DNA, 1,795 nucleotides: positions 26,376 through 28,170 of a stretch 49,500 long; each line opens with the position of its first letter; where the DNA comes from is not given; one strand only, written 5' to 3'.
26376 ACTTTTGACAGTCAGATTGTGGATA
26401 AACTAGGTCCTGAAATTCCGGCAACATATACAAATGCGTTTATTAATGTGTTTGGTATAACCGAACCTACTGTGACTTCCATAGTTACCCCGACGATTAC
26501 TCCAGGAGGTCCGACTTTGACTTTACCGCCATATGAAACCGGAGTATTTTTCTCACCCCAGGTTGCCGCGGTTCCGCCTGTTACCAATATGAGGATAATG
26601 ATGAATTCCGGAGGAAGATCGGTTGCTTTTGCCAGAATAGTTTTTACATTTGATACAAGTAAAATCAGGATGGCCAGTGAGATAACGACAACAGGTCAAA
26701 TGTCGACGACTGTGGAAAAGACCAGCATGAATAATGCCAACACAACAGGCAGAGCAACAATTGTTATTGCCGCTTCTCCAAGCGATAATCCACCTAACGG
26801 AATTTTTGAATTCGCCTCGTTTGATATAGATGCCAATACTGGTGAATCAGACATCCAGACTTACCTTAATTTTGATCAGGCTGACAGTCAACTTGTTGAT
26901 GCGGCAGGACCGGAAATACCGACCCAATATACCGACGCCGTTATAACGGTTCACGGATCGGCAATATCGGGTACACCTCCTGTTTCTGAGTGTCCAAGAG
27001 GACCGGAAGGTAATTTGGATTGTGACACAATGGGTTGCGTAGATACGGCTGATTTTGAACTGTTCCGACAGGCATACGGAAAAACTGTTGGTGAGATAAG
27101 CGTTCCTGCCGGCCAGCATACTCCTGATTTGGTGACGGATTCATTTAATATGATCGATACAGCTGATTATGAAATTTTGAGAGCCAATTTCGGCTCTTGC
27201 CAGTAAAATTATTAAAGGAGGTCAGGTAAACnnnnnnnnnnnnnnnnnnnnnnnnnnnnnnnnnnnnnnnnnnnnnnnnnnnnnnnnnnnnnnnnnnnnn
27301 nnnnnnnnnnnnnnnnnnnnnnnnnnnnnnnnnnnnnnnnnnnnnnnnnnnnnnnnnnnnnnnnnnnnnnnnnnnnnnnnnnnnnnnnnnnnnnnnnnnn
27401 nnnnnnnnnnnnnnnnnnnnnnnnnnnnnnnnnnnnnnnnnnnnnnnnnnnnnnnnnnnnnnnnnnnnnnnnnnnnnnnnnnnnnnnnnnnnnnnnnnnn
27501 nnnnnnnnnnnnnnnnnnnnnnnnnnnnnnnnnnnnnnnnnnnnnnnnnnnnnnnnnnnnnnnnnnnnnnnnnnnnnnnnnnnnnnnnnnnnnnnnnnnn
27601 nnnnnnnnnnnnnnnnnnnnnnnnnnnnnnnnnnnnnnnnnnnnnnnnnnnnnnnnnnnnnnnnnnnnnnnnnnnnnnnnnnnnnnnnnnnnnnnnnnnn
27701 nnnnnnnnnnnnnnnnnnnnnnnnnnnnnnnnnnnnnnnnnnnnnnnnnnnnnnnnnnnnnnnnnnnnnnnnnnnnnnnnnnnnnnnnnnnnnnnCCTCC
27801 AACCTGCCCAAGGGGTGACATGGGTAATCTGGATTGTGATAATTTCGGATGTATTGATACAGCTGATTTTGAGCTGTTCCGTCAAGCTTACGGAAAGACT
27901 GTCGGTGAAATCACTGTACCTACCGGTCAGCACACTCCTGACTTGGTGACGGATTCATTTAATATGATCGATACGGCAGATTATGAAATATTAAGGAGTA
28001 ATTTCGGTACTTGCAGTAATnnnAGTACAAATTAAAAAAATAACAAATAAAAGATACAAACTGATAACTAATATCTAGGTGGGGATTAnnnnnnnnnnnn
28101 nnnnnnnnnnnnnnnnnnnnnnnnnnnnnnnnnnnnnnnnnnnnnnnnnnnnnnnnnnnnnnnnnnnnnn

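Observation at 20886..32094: Nine-gene cohesin/dockerin surface-assembly locus without carbohydrate-active enzymes (cellulosome-style scaffold headed by a protease)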

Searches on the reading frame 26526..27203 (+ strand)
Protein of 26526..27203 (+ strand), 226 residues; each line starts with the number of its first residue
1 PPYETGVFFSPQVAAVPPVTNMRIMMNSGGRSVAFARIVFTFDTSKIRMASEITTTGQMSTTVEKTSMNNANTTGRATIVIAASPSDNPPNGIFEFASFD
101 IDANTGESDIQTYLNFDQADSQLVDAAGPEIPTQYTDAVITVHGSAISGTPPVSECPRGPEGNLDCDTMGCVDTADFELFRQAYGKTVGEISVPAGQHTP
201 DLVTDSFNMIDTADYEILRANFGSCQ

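Call 52: predict_structure(alignment_id=A7)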
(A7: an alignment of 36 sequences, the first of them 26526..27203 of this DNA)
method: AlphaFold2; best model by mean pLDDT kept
length: 226 residues; sequences in the alignment: 36
mean_pLDDT: 82.3   pTM: 0.67
mean pLDDT of the five models: 82.3, 80.4, 79.9, 79.3, 78.5
residues with pLDDT >= 90: 139; 70-90: 12; 50-70: 54; < 50: 21
segments of 3 or more residues with pLDDT < 50: 150-164, 224-226
pLDDT, mean of each block of 10 residues (from residue 1): 86 96 97 98 98 95 98 98 97 97 96 98 98 97 73 42 49 58 72 61 60 65 50
secondary structure, 60 per line:
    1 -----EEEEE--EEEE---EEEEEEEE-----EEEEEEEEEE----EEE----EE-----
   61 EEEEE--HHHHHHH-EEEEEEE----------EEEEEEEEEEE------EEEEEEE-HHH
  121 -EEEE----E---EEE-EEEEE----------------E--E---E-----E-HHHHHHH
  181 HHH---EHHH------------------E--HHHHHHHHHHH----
elements in order: E6-10 E13-16 E20-27 E33-42 E47-49 E61-65 H68-74 E76-82 E93-103 E110-116 E122-125 E134-136 E138-142 H174-183 H212-222

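Call 54: fold_search(model_id=the predicted structure, library=pdb)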
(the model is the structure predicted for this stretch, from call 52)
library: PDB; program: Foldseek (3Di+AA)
matches with E <= 10: 1827; with E <= 0.001: 103
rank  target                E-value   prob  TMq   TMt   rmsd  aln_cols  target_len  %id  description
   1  6kgf_C                4.9e-10  1.00  0.52  0.77   2.7       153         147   14  Crystal structure of CaDoc0917(R16D)-CaCohA2 complex at pH 8.2 (released 2020-07-08)
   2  6kgc_A                5.2e-10  1.00  0.49  0.74   3.3       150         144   16  Crystal structure of CaDoc0917(R49D)-CaCohA2 complex at pH 5.4 (released 2020-07-08)
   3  6kge_A                1.4e-09  1.00  0.51  0.78   2.5       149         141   13  Crystal structure of CaDoc0917(R16D)-CaCohA2 complex at pH 5.5 (released 2020-07-08)
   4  4uyp_C                1.6e-09  1.00  0.49  0.73   3.1       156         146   17  High resolution structure of the third cohesin ScaC in complex with the ScaB dockerin with a mutation in the N-termina (released 2015-04-15)
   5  4uyp_A                2.6e-09  1.00  0.48  0.73   3.3       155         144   15  High resolution structure of the third cohesin ScaC in complex with the ScaB dockerin with a mutation in the N-termina (released 2015-04-15)
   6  1g1k_A                2.7e-09  1.00  0.51  0.78   2.4       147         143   12  COHESIN MODULE FROM THE CELLULOSOME OF CLOSTRIDIUM CELLULOLYTICUM (released 2000-11-22)
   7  6kgd_A                3.1e-09  1.00  0.51  0.76   2.7       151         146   13  Crystal structure of CaDoc0917(R49D)-CaCohA2 complex at pH 8.0 (released 2020-07-08)
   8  2vn6_A                5.1e-09  1.00  0.50  0.72   3.2       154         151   12  The Clostridium cellulolyticum dockerin displays a dual binding mode for its cohesin partner (released 2008-05-13)
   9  6kgf_A                6.4e-09  1.00  0.51  0.78   2.6       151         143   13  Crystal structure of CaDoc0917(R16D)-CaCohA2 complex at pH 8.2 (released 2020-07-08)
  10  4uyq_A                6.8e-09  1.00  0.48  0.73   3.2       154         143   16  High resolution structure of the third cohesin ScaC in complex with the ScaB dockerin with a mutation in the C-termina (released 2015-04-15)
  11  2vn5_A                1.1e-08  1.00  0.51  0.78   2.6       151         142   11  The Clostridium cellulolyticum dockerin displays a dual binding mode for its cohesin partner (released 2008-05-20)
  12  4fl4_L                2.2e-08  1.00  0.48  0.36   3.9       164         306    9  Scaffoldin conformation and dynamics revealed by a ternary complex from the Clostridium thermocellum cellulosome (released 2012-06-27)
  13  2xdh                  3.0e-08  1.00  0.49  0.78   3.3       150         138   10  Non-cellulosomal cohesin from the hyperthermophilic archaeon Archaeoglobus fulgidus (released 2010-05-26)
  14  4ums                  3.0e-08  1.00  0.52  0.73   2.8       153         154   11  The crystal structure of the seventh ScaB type I cohesin from Pseudobacteroides cellulosolvens (released 2015-05-06)
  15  2vn5_C                3.4e-08  1.00  0.51  0.74   3.5       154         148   12  The Clostridium cellulolyticum dockerin displays a dual binding mode for its cohesin partner (released 2008-05-20)
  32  2jh2_A                2.4e-06  1.00  0.43  0.68   4.1       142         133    8  X-ray crystal structure of a cohesin-like module from Clostridium perfringens (released 2007-11-06)
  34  2zf9_A                3.6e-06  1.00  0.44  0.53   5.2       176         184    8  Crystal structure of a type III cohesin module from the cellulosomal ScaE cell-surface anchoring scaffoldin of Ruminoc (released 2008-12-30)
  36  2vo8                  6.0e-06  1.00  0.46  0.73   3.7       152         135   10  Cohesin module from Clostridium perfringens ATCC13124 family 33 glycoside hydrolase. (released 2008-09-02)
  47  2zf9_D                9.4e-06  1.00  0.48  0.58   4.3       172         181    8  Crystal structure of a type III cohesin module from the cellulosomal ScaE cell-surface anchoring scaffoldin of Ruminoc (released 2008-12-30)
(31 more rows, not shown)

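Call 74: search_protein_representatives(alignment_id=A7)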
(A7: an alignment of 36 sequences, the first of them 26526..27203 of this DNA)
Query: 36 sequences, 147 profile positions. Proteins with E-value up to 0.001 (for the whole library): 660; up to 1e-10: 525; up to 1e-30: 123. The best 150 are listed.
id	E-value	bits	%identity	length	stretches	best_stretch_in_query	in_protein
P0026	1.3e-150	511.9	-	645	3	2-145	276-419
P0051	3.8e-144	491.0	-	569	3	2-144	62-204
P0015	5.5e-116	399.6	-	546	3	4-146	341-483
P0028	1.1e-107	372.6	-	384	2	2-145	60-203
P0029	1.2e-107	372.6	-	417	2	3-146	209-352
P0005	2.6e-103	358.5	-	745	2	4-146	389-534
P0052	2.1e-100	349.1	-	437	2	7-145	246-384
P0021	6.6e-97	337.7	-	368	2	6-145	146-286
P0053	1.2e-89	314.2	-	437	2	5-143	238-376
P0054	1.6e-66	239.1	-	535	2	4-145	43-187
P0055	1.1e-65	236.4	-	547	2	8-145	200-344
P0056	1.1e-57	210.5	-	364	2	3-146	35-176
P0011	1.0e-55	204.1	-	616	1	4-146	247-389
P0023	9.9e-54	197.6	-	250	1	3-146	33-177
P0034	1.7e-53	196.9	-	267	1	2-145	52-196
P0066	1.3e-42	161.6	-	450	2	4-146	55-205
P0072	1.3e-41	158.3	-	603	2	4-146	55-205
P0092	9.5e-38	145.8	-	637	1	4-145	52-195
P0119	1.8e-33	131.9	-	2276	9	5-137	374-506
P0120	2.1e-33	131.7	-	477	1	4-145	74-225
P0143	2.5e-31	124.9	-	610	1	4-146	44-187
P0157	1.1e-30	122.9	-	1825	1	3-145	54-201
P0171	9.3e-30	119.9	-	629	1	3-144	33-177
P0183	5.9e-29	117.3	-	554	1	4-144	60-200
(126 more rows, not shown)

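Call 75: list_cluster_members(proteins=[P0119, P0157, P0054, P0066, P0072, P0092, P0143, P0171, P0183, P0120])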
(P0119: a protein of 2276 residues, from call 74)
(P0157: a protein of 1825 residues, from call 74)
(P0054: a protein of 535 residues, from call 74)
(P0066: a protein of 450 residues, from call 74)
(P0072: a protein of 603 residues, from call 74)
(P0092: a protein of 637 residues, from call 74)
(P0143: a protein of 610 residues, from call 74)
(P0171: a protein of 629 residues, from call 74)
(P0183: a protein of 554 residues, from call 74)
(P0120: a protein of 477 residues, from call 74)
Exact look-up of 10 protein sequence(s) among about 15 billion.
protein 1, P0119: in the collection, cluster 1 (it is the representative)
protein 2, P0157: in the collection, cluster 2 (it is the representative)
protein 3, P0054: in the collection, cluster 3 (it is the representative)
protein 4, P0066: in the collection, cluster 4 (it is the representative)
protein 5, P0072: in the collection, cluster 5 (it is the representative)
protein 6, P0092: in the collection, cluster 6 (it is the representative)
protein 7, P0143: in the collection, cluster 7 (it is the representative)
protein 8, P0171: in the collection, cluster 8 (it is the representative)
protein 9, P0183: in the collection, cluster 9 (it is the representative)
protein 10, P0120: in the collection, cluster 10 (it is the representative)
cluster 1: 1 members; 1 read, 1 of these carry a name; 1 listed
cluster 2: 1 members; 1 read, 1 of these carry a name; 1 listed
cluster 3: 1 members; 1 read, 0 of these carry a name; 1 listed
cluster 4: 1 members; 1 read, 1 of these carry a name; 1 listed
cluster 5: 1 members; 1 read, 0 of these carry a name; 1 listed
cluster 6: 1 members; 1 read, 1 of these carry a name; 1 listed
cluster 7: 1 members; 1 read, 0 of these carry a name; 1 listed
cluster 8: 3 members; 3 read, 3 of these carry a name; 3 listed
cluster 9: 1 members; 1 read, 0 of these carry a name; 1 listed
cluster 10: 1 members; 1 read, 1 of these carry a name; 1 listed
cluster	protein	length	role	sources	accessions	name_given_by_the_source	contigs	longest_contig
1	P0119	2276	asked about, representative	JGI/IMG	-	hypothetical protein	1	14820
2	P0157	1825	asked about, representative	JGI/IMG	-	hypothetical protein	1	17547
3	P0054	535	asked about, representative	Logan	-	-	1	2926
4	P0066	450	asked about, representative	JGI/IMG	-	hypothetical protein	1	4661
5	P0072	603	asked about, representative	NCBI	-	-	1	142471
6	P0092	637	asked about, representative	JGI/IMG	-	hypothetical protein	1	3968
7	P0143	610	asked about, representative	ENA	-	-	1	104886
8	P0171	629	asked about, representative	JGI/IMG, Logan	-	hypothetical protein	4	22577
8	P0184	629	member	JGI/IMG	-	hypothetical protein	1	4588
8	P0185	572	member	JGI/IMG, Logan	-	hypothetical protein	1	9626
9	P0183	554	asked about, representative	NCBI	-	-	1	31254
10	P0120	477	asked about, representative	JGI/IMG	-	hypothetical protein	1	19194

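Call 77: find_encoding_contigs(protein=P0072, flank=10000, max_places=1)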
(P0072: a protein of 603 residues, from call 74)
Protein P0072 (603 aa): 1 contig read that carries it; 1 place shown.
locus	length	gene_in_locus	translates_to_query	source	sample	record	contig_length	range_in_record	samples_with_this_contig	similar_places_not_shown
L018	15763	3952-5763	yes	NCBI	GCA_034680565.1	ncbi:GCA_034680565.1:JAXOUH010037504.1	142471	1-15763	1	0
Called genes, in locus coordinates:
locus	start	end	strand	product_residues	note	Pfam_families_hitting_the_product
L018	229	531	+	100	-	-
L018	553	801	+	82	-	-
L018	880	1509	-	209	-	PF01726:LexA_DNA_bind, PF00717:Peptidase_S24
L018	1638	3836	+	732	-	PF00270:DEAD (faint), PF04851:ResIII, PF17757:UvrB_inter, PF27431:UvrB_3rd, PF00271:Helicase_C, PF12344:UvrB, PF02151:UVR (weak)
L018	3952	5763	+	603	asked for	PF07691:PA14, PF00963:Cohesin, PF00404:Dockerin_1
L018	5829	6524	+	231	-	PF00963:Cohesin (weak)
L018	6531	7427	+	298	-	PF00963:Cohesin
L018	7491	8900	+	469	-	PF03824:NicO, PF13386:DsbD_2, PF11139:SfLAP (weak)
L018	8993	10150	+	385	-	PF10092:DUF2330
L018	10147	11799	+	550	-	PF13231:PMT_2 (weak), PF13432:TPR_16 (faint), PF14559:TPR_19 (faint), PF17874:TPR_MalT (weak), PF07719:TPR_2 (faint), PF13428:TPR_14 (faint)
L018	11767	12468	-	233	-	PF00535:Glycos_transf_2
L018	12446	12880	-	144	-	PF13473:Cupredoxin_1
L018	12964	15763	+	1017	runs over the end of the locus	PF16656:Pur_ac_phosph_N, PF00149:Metallophos, PF00404:Dockerin_1 (weak), PF11721:Malectin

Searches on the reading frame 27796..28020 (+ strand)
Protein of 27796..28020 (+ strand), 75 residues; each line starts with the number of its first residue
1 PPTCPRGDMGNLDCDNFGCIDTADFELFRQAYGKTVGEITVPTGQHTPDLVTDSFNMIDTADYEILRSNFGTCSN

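Call 64: search_solved_structures(query=A8, max_evalue=10, show_alignments=1)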
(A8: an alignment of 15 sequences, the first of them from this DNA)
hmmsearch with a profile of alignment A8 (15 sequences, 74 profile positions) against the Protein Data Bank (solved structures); distinct sequences matched with E-value up to 10: 2.
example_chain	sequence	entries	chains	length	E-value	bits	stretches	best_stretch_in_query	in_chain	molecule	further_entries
2y3n_B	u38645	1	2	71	0.0024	21.2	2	14-39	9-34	CELLULOSOMAL FAMILY-48 PROCESSIVE GLYCOSIDE HYDROLASE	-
9fm1_D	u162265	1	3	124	0.58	13.6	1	11-41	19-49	Single-domain antibody hVHH-69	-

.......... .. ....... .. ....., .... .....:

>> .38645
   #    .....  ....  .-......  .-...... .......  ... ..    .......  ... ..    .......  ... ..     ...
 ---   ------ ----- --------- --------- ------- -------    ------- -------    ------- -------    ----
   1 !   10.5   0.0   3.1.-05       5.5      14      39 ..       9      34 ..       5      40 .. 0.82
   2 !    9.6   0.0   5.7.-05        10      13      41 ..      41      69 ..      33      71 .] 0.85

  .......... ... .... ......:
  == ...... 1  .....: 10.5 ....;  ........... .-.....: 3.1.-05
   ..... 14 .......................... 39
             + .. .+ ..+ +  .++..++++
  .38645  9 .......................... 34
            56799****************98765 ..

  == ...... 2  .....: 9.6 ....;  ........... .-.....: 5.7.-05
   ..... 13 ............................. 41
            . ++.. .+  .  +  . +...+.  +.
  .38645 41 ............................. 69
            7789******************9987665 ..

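Call 87: search_protein_families(library=pfam, alignment_id=A8, max_evalue=1)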
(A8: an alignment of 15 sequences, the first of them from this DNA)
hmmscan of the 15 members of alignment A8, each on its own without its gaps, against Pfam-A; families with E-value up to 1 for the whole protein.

A. member 1, seq(75 aa): 0 families

B. families by the number of members that match (of 15 scanned): 2 families
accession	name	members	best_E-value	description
PF13895.12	Ig_2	1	0.072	Immunoglobulin domain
PF12149.13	HSV_VP16_C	1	0.78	Herpes simplex virus virion protein 16 C terminal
